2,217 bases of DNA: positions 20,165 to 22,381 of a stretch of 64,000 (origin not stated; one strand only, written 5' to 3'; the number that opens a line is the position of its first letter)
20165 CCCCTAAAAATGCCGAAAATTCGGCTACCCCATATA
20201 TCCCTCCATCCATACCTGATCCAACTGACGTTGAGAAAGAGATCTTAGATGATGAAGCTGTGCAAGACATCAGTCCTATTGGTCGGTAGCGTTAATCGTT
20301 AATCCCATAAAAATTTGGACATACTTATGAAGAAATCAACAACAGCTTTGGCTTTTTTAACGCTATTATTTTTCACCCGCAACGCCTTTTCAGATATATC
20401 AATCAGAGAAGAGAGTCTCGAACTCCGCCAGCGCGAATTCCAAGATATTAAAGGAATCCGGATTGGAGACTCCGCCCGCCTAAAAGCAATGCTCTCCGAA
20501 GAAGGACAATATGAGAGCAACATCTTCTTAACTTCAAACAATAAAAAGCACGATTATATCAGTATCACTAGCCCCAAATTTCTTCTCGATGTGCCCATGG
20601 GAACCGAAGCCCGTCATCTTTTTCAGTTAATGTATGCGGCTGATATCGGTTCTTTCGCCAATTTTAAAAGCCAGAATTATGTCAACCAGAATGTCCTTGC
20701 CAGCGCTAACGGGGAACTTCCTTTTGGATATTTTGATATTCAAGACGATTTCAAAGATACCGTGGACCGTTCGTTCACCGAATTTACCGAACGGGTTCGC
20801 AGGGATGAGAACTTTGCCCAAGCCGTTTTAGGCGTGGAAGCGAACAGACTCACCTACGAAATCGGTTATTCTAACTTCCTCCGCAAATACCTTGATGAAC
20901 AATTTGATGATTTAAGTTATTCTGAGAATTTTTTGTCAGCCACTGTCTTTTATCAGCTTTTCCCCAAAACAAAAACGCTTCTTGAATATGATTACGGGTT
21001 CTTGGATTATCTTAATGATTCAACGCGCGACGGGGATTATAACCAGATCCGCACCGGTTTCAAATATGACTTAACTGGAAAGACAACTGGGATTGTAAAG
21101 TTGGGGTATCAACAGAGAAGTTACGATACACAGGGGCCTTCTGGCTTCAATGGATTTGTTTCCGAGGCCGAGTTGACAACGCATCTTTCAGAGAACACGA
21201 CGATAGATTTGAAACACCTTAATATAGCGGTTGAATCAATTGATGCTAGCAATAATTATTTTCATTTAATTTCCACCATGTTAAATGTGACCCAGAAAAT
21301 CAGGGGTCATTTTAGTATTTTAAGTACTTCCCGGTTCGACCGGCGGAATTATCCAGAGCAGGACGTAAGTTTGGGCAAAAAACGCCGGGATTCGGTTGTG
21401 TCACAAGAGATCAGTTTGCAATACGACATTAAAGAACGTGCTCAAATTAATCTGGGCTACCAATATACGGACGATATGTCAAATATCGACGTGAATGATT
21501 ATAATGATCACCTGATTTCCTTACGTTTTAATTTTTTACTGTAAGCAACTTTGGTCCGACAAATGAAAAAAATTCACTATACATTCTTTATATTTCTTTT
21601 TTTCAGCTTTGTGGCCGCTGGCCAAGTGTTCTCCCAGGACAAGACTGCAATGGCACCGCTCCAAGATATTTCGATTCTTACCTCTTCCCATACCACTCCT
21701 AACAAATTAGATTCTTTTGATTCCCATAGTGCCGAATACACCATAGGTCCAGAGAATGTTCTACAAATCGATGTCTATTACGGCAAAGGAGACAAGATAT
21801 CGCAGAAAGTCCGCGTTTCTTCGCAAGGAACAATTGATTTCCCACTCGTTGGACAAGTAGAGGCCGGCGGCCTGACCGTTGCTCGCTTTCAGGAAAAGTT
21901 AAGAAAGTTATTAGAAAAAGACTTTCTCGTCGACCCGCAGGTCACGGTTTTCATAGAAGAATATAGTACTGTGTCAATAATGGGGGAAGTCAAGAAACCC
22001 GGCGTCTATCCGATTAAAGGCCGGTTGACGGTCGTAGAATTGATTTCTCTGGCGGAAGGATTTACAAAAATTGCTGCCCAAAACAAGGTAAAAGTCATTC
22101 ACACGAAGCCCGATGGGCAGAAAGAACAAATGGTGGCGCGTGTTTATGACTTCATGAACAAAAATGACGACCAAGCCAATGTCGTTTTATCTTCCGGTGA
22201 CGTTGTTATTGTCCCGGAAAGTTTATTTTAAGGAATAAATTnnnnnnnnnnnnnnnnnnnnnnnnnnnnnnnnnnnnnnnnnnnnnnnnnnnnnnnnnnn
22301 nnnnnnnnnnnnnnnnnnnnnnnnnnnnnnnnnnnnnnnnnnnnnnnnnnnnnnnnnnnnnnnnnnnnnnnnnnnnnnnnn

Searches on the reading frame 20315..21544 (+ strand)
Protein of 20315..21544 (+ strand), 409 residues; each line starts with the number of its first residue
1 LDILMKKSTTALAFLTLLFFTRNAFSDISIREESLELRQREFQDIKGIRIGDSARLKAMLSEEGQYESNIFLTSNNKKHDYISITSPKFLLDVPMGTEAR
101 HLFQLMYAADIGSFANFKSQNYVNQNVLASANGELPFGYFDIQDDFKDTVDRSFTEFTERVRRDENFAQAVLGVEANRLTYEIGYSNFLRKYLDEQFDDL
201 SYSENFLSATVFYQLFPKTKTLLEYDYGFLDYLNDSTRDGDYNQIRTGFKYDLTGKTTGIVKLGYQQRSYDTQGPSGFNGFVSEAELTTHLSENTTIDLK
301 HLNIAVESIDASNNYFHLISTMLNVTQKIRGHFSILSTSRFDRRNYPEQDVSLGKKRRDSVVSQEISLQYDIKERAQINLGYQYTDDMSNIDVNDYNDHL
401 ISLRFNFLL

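Call 3: search_protein_families(library=pfam, proteins=[window:20315-21544:+], max_evalue=0.01)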
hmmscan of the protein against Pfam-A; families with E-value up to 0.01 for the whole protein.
window:20315-21544:+ (409 aa): 1 family
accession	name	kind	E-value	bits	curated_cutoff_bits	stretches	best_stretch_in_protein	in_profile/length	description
PF10082.15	BBP2_2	-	1e-18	67.9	23.7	1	46-404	6-373/378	Putative beta-barrel porin 2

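Call 4: search_protein_families(library=ncbifam, proteins=[window:20315-21544:+], max_evalue=0.01)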
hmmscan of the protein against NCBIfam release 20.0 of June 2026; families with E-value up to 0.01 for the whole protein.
window:20315-21544:+ (409 aa): 3 families
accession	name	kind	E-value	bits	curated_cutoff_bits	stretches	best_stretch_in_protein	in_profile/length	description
TIGR03014.2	EpsL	equivalog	3.4e-13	49.4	275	1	61-406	23-382/385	XrtB/PEP-CTERM-associated polysaccharide biosynthesis outer membrane protein EpsL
TIGR03016.1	pepcterm_hypo_1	hypoth_equivalog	4.5e-07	29.2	90.85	0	185-317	329-466/477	TIGR03016 family PEP-CTERM system-associated outer membrane protein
NF040479.1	porin_porB_Neis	equivalog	0.0021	17.5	480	1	160-270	215-326/344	trimeric porin PorB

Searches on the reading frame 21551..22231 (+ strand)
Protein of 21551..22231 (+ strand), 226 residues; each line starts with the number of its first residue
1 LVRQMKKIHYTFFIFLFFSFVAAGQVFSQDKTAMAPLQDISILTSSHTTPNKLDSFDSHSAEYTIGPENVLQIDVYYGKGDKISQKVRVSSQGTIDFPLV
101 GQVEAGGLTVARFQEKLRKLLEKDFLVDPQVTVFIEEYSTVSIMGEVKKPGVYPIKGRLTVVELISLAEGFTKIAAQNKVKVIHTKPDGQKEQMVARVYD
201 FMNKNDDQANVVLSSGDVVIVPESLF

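Call 3: search_protein_families(library=pfam, proteins=[window:21551-22231:+], max_evalue=0.01)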
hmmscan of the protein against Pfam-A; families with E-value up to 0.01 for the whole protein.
window:21551-22231:+ (226 aa): 3 families
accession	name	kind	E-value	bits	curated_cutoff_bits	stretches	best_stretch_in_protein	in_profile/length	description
PF02563.21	Poly_export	-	2.2e-20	73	28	1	60-135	4-76/77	Polysaccharide biosynthesis/export protein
PF22461.2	SLBB_2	-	2.3e-11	44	27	1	141-221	3-79/79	SLBB domain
PF10531.15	SLBB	-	5.1e-10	39.5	27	1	141-192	2-52/55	SLBB domain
